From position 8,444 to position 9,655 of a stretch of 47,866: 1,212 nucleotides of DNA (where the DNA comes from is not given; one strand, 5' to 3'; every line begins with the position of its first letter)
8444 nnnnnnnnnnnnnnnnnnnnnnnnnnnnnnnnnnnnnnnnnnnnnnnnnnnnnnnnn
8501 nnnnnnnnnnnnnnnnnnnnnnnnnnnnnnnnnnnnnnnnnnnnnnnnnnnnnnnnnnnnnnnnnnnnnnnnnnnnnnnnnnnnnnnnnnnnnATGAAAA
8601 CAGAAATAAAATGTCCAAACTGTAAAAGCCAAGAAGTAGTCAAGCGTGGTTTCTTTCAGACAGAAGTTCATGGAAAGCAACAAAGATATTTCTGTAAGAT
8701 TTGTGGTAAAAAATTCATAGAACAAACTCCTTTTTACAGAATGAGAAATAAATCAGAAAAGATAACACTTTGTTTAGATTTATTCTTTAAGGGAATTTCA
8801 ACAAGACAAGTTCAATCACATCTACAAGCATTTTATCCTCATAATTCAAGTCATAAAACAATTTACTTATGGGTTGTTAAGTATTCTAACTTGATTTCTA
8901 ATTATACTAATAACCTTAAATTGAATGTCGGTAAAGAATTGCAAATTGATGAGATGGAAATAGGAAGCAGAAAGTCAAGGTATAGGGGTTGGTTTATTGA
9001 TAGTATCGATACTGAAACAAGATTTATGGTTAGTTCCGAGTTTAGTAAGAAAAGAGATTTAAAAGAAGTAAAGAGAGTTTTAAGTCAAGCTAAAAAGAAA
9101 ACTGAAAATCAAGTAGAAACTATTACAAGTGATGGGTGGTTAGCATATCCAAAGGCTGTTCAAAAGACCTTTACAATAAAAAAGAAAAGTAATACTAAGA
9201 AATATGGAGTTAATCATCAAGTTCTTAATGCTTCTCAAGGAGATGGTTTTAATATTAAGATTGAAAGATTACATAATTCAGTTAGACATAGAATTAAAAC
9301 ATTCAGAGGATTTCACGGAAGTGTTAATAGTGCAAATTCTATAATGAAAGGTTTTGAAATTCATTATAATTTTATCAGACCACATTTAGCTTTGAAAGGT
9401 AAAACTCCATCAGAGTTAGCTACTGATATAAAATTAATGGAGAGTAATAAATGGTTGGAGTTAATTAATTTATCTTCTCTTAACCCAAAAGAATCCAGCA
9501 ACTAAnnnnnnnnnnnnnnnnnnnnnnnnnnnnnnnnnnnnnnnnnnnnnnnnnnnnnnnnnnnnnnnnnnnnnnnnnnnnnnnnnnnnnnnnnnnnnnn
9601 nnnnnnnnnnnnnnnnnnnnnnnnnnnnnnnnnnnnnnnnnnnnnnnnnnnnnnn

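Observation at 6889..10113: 3.2-kb cargo-carrying transposon with perfect 21-bp TIRs and a 7-bp target-site duplication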

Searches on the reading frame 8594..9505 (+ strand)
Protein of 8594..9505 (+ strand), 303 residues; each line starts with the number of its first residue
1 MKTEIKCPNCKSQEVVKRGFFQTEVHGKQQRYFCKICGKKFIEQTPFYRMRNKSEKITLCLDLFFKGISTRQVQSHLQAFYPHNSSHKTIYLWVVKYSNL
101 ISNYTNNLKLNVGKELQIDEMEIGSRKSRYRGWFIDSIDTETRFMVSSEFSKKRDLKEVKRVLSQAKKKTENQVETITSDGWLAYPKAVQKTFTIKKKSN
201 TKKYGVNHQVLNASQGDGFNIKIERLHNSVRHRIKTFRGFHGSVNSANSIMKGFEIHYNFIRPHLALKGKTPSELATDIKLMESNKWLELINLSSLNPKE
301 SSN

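Call 5: search_protein_families(library=pfam, proteins=[window:8594-9505:+], max_evalue=0.01)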
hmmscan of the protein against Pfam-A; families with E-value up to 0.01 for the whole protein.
window:8594-9505:+ (303 aa): 8 families
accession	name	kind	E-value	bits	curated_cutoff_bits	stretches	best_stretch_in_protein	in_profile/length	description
PF13610.12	DDE_Tnp_IS240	-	8.6e-10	39.3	27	1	137-260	23-135/139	DDE domain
PF13683.12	rve_3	-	2.9e-06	27.4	26.5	1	220-272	16-67/67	Integrase core domain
PF01610.23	DDE_Tnp_ISL3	-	6.4e-05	23.3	23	1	117-193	2-74/240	Transposase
PF03811.18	Zn_ribbon_InsA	-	0.00067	19.8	26.1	1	4-37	5-34/35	InsA N-terminal domain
PF00872.24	Transposase_mut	-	0.00087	18.7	21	1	50-195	97-247/379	Transposase, Mutator family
PF02701.20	Zn_ribbon_Dof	-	0.0014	19.2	26.6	1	4-41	3-38/59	Dof domain, zinc finger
PF08909.16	DUF1854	-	0.0053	17.1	26.8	1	136-236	36-129/130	Domain of unknown function (DUF1854)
PF00665.32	rve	-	0.0055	17.4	32.6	0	116-182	8-75/102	Integrase core domain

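Call 7: find_encoding_contigs(protein=window:8594-9505:+, flank=10000, max_places=10)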
Protein window:8594-9505:+ (303 aa): 19 contigs read that carry it; 10 places shown.
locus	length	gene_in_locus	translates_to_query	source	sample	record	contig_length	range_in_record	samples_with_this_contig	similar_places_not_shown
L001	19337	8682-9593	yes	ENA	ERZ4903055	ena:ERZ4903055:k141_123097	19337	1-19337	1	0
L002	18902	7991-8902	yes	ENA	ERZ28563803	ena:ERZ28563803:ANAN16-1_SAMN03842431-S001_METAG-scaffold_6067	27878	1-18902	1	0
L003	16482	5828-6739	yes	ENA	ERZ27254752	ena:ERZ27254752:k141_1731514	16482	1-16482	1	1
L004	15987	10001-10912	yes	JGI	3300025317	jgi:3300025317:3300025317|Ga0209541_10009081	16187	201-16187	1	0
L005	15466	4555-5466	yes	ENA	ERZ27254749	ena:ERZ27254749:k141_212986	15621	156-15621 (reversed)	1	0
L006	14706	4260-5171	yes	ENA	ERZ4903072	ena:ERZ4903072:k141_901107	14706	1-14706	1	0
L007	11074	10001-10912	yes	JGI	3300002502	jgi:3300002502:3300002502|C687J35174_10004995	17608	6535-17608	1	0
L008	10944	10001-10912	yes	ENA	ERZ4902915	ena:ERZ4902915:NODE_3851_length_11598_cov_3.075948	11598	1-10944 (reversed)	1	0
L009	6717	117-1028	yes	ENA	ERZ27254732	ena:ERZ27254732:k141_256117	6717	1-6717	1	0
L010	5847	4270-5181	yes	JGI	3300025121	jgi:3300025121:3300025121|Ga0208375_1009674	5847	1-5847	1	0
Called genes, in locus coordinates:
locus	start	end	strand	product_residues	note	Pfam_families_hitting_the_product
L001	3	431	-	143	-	?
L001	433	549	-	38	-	-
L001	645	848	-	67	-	-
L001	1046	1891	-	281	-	-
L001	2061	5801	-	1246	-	-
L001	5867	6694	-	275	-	-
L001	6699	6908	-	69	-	PF04703:FaeA (weak)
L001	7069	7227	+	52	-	-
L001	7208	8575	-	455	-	PF04326:SLFN_AlbA_2 (weak), PF13749:HATPase_c_4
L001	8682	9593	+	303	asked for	PF13610:DDE_Tnp_IS240, PF13683:rve_3 (weak)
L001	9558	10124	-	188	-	-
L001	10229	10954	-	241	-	PF00705:PCNA_N, PF02747:PCNA_C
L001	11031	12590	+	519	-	-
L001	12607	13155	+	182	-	PF01909:NTP_transf_2, PF18765:Polbeta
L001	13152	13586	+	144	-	-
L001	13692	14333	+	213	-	-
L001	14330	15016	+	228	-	PF19502:DUF6036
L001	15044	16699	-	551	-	-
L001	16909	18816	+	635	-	-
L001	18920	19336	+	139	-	?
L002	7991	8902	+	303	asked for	PF13610:DDE_Tnp_IS240, PF13683:rve_3 (weak)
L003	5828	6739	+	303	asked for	PF13610:DDE_Tnp_IS240, PF13683:rve_3 (weak)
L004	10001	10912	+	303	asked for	PF13610:DDE_Tnp_IS240, PF13683:rve_3 (weak)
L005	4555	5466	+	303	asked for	PF13610:DDE_Tnp_IS240, PF13683:rve_3 (weak)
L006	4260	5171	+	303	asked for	PF13610:DDE_Tnp_IS240, PF13683:rve_3 (weak)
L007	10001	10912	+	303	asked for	PF13610:DDE_Tnp_IS240, PF13683:rve_3 (weak)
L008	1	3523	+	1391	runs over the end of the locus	?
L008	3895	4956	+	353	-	PF01368:DHH (weak), PF02272:DHHA1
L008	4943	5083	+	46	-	-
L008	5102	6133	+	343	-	PF00708:Acylphosphatase, PF01255:Prenyltransf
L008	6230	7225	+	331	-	PF01916:DS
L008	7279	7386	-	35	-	-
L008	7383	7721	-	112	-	-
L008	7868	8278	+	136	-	-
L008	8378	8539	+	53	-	-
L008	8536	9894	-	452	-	PF04326:SLFN_AlbA_2 (weak), PF13749:HATPase_c_4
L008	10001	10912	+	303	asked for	PF13610:DDE_Tnp_IS240, PF13683:rve_3 (weak)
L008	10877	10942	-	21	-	?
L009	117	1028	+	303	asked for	PF13610:DDE_Tnp_IS240, PF13683:rve_3 (weak)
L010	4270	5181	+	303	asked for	PF13610:DDE_Tnp_IS240, PF13683:rve_3 (weak)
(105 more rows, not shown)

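Call 8: search_protein_families(library=ncbifam, proteins=[window:8594-9505:+], max_evalue=0.01)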
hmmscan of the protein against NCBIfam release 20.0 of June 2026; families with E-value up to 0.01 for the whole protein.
window:8594-9505:+ (303 aa): 9 families
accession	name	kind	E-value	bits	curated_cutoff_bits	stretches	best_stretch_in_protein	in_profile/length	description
NF033587.1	transpos_IS6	equivalog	7e-25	87.9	125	1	47-262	1-202/202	IS6 family transposase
NF033558.1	transpos_IS1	equivalog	3.7e-16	59.6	100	1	7-203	1-181/199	IS1 family transposase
NF033577.2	transpos_IS481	equivalog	1.7e-11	44.2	224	1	113-274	129-282/284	IS481 family transposase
NF033550.5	transpos_ISL3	equivalog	5.8e-09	35.5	180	1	21-193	39-198/370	ISL3 family transposase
NF033543.2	transpos_IS256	equivalog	1.6e-06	27.3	150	1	48-194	56-207/338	IS256 family transposase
NF050000.1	IS1_IS1595_Zn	domain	7e-06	26.5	28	1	7-43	1-33/34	IS1/IS1595 family N-terminal zinc-binding domain-containing protein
NF033547.1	transpos_IS1595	equivalog_domain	2e-05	24.6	75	1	61-240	13-196/215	IS1595 family transposase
NF033516.0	transpos_IS3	equivalog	4.6e-05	22.8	160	1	137-274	238-367/369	IS3 family transposase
NF048018.1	IS256_N_4Cys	domain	0.00027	21.5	27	1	6-41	1-31/31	transposase-like zinc-binding domain-containing protein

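Call 18: find_homologous_proteins(query=window:8594-9505:+, max_evalue=0.00001)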
Query window:8594-9505:+ (303 aa): 824 proteins with E <= 0.00001 among 1165 candidates; the best 120 are listed.
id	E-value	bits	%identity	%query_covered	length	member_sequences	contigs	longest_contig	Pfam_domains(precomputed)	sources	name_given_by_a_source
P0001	3.9e-199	678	99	100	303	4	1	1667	PF13610.13,PF13683.13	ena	-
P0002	3.5e-180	616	90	98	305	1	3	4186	PF13610.13,PF13683.13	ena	-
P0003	3.2e-156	537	79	97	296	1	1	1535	PF13610.13,PF13683.13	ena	-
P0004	6.4e-149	513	77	96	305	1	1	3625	PF13610.13,PF00872.25,PF13683.13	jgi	-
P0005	6.0e-147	507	77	97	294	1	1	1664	PF13610.13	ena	-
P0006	1.0e-145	502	100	74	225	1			PF13610.13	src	-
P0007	7.3e-145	500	76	97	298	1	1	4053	PF13610.13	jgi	-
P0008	1.6e-144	499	76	96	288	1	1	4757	PF13610.13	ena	-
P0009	3.7e-144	497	75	97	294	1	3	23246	PF13610.13,PF13683.13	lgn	-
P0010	5.3e-143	494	74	98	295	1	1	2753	PF13610.13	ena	-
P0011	5.8e-143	493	74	97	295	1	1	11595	PF02701.21,PF03811.18,PF13610.13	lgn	-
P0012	9.8e-143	493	73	96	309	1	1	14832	PF13610.13,PF00872.25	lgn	-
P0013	1.2e-142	492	75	96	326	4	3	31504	PF13610.13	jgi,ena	-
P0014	4.6e-142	491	74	98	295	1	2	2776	PF13610.13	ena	-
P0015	5.4e-142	490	74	96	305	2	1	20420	PF13610.13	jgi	jgi:transposase-like protein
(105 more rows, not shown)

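Call 20: find_related_loci(query=A2, collection=genome_contigs, flank=6000)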
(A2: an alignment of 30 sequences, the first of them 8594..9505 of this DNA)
Query A2 (303 aa) in genome_contigs; peptide patterns used: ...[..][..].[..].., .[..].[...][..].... (x = any residue, [..] = any of these).
286 stretches matched a pattern; 259 encode a relative of the query (tblastn E <= 1e-3); the best 80 are kept; 80 distinct loci.
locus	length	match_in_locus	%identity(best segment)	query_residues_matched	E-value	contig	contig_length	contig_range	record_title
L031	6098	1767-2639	75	4-295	5e-151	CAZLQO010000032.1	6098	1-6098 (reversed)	MAG TPA_asm: Candidatus Woesearchaeota archaeon isolate SRP178699_co1_15 genome assembly, contig: NODE_18920_length_6098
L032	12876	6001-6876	74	1-294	3e-149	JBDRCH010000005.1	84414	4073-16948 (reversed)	MAG: archaeon isolate MEGAHIT-group-1.171 k141_1878352, whole genome shotgun sequence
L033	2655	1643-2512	73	4-295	4e-156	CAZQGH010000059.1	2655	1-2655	MAG TPA_asm: Candidatus Woesearchaeota archaeon isolate SRP141376_co1_236 genome assembly, contig: NODE_57331_length_265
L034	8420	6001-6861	75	7-294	3e-147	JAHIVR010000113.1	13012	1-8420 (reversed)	MAG: Nanoarchaeota archaeon isolate MM_PC_MetaG.mb.88 MM_PC_MetaG.mb.88_k141_1138090, whole genome shotgun sequence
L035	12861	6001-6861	67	4-295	5e-132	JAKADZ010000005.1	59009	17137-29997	MAG: Nanoarchaeota archaeon isolate WY1.bin114 NODE_769_length_59009_cov_5.229476, whole genome shotgun sequence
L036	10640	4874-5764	64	1-301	3e-130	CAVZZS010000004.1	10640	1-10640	MAG: uncultured Nanoarchaeota archaeon isolate MFD01689.bin.2.81 genome assembly, contig: contig_57032, whole genome sho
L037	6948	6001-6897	63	6-297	1e-124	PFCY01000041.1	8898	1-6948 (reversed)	MAG: Candidatus Pacearchaeota archaeon CG10_big_fil_rev_8_21_14_0_10_32_14 CG10_8_21_14_0.10_scaffold_8555_c, whole geno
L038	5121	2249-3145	63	4-295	2e-124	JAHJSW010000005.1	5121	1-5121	MAG: Nanoarchaeota archaeon isolate OS_PC_MetaG.mb.31 OS_PC_MetaG.mb.31_k141_184981, whole genome shotgun sequence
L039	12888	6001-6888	62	6-294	2e-120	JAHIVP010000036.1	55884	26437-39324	MAG: Nanoarchaeota archaeon isolate MM_PC_MetaG.mb.86 MM_PC_MetaG.mb.86_k141_1138030, whole genome shotgun sequence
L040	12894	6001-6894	61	1-296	3e-119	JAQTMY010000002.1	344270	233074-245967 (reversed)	MAG: Candidatus Nanoarchaeia archaeon isolate STA_51 NODE_49_length_344270_cov_5.377442_Sandtown_A, whole genome shotgun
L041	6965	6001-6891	61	2-294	3e-118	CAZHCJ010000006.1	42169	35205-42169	MAG TPA_asm: Candidatus Woesearchaeota archaeon isolate SRP141376_co2_89 genome assembly, contig: NODE_2117_length_42169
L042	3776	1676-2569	60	4-297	6e-119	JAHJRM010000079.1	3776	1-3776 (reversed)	MAG: Nanoarchaeota archaeon isolate OS_PC_MetaG.mb.152 OS_PC_MetaG.mb.152_k141_427980, whole genome shotgun sequence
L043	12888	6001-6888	60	5-295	2e-114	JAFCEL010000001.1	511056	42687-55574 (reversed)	Candidatus Pacearchaeota archaeon isolate Meg22_1214_Bin_108 Meg22_1214_Bin_108_scaffold_14, whole genome shotgun sequen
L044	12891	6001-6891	58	1-295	5e-113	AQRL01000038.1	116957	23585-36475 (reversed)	Nanoarchaeota archaeon SCGC AAA011-G17 A11G17DRAFT_contig_0_0.1_C, whole genome shotgun sequence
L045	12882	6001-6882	57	1-301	3e-112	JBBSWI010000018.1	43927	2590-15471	MAG: Nanoarchaeota archaeon isolate H43-bin028_1 H43_bin028_1_000000000018, whole genome shotgun sequence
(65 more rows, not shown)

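Call 37: search_protein_families(library=padloc, proteins=[window:8594-9505:+, L001:9558-10124:-], max_evalue=0.01)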
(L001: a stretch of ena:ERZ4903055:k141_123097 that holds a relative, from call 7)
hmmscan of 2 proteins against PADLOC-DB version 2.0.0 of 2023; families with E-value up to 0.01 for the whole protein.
window:8594-9505:+ (303 aa): 0 families

L001:9558-10124:- (188 aa): 0 families

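Call 38: search_protein_families(library=ncbifam, alignment_id=A2, max_evalue=0.001)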
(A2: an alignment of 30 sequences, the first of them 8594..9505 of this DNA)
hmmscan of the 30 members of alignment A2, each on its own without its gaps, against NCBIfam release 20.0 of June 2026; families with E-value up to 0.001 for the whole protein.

A. member 1, window:8594-9505:+ (303 aa): 9 families
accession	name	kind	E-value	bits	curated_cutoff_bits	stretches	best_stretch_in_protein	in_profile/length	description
NF033587.1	transpos_IS6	equivalog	7e-25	87.9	125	1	47-262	1-202/202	IS6 family transposase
NF033558.1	transpos_IS1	equivalog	3.7e-16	59.6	100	1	7-203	1-181/199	IS1 family transposase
NF033577.2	transpos_IS481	equivalog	1.7e-11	44.2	224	1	113-274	129-282/284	IS481 family transposase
NF033550.5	transpos_ISL3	equivalog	5.8e-09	35.5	180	1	21-193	39-198/370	ISL3 family transposase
NF033543.2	transpos_IS256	equivalog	1.6e-06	27.3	150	1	48-194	56-207/338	IS256 family transposase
NF050000.1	IS1_IS1595_Zn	domain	7e-06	26.5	28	1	7-43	1-33/34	IS1/IS1595 family N-terminal zinc-binding domain-containing protein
NF033547.1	transpos_IS1595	equivalog_domain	2e-05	24.6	75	1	61-240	13-196/215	IS1595 family transposase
NF033516.0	transpos_IS3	equivalog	4.6e-05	22.8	160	1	137-274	238-367/369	IS3 family transposase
NF048018.1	IS256_N_4Cys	domain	0.00027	21.5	27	1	6-41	1-31/31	transposase-like zinc-binding domain-containing protein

B. families by the number of members that match (of 30 scanned): 13 families
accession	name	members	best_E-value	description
NF033587.1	transpos_IS6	30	8.7e-26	IS6 family transposase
NF033558.1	transpos_IS1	30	6e-17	IS1 family transposase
NF033543.2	transpos_IS256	30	4.7e-12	IS256 family transposase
NF033550.5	transpos_ISL3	28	3.7e-10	ISL3 family transposase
NF050000.1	IS1_IS1595_Zn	28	1.1e-08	IS1/IS1595 family N-terminal zinc-binding domain-containing protein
NF033577.2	transpos_IS481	27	1e-16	IS481 family transposase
NF048018.1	IS256_N_4Cys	25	4e-06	transposase-like zinc-binding domain-containing protein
NF033516.0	transpos_IS3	11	1.5e-06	IS3 family transposase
NF041731.2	transpos_ISH6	9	6.2e-08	ISH6 family transposase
NF033547.1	transpos_IS1595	4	2e-05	IS1595 family transposase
NF033517.1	transpos_IS66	1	1e-05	IS66 family transposase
NF033588.1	transpos_ISC774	1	0.00012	IS6 family transposase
TIGR03655.1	anti_R_Lar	1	0.00014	Lar family restriction alleviation protein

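Call 39: find_encoding_contigs(protein=P0002, flank=6000, max_places=5)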
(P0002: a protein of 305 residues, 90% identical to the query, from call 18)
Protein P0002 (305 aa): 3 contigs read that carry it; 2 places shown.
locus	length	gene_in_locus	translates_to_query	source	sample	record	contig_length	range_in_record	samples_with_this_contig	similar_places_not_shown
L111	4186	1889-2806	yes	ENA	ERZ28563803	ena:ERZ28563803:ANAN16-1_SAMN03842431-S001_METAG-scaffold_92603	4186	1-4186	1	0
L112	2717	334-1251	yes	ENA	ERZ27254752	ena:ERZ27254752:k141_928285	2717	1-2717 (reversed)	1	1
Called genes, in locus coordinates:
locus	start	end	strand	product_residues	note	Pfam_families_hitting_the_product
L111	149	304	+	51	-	-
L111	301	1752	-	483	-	PF01637:ATPase_2, PF13191:AAA_16 (faint), PF13173:AAA_14, PF13401:AAA_22, PF03008:DUF234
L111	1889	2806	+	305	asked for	PF13610:DDE_Tnp_IS240, PF13683:rve_3 (weak)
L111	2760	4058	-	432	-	-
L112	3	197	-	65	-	?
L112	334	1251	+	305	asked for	PF13610:DDE_Tnp_IS240, PF13683:rve_3 (weak)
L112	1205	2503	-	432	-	-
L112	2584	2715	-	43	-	?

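Call 55: search_solved_structures(query=A2, max_evalue=0.01)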
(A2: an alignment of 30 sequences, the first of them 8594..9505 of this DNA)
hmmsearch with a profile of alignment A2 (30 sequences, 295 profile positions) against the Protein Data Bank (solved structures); distinct sequences matched with E-value up to 0.01: 1.
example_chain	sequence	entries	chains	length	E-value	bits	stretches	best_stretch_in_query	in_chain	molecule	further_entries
6xg8_A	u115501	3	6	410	0.0051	19.5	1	61-210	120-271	Mutator family transposase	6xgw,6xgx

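Call 73: search_protein_families(library=phrogs, proteins=[window:8594-9505:+, L001:9558-10124:-], max_evalue=0.01)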
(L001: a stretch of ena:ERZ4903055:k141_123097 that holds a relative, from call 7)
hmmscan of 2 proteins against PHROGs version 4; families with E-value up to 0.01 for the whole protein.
window:8594-9505:+ (303 aa): 8 families
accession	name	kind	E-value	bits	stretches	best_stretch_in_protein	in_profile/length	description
phrog_8463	-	integration and excision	1.4e-07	31.8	1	113-281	141-307/380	transposase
phrog_956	-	integration and excision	2.1e-06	28.1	1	132-290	62-212/436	transposase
phrog_5749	-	integration and excision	3.8e-05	23.3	1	21-193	65-219/421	transposase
phrog_2331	-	integration and excision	0.00036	20.2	0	54-90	106-142/407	transposase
phrog_5516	-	unknown function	0.00056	20.9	1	1-50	1-50/90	-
phrog_1191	-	integration and excision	0.0015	19.5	1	3-53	4-49/90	transposase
phrog_157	-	integration and excision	0.0042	17.1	0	223-289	432-497/580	transposase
phrog_6081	-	unknown function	0.0045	17.5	1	5-44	117-156/169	-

L001:9558-10124:- (188 aa): 1 family
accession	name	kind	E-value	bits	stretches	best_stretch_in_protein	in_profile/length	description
phrog_689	-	lysis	0.004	18.4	1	87-148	34-86/91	holin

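Call 77: search_protein_representatives(alignment_id=A2)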
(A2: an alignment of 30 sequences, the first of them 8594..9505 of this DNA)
Query: 30 sequences, 295 profile positions. Proteins with E-value up to 0.001 (for the whole library): 3299; up to 1e-10: 1262; up to 1e-30: 275. The best 150 are listed.
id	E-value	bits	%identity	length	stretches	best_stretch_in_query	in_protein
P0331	3.3e-145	499.4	-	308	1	4-293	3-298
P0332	1.5e-126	438.1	-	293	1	3-293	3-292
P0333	2.6e-118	411.1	-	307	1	5-292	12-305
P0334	4.7e-92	324.9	-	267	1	3-200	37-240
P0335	8.9e-87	307.6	-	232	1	50-275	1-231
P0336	7.8e-81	288.1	-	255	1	3-172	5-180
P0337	1.4e-77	277.4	-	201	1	3-186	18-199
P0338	1.8e-70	254.0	-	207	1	89-294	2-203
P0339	4.2e-63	229.9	-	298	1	6-292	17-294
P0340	9.1e-63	228.8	-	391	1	5-293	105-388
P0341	1.3e-62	228.3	-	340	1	6-293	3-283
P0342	1.7e-62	227.9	-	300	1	3-293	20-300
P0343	3.1e-62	227.0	-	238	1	50-292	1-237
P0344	8.4e-62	225.6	-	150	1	145-293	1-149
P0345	1.9e-61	224.4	-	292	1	5-293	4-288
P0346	8.1e-61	222.4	-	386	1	5-293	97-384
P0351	3.7e-59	216.9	-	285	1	5-293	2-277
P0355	6.0e-58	213.0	-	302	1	1-293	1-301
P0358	2.9e-57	210.7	-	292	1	2-293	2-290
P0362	2.9e-56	207.4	-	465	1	5-292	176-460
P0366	4.2e-55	203.6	-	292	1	5-293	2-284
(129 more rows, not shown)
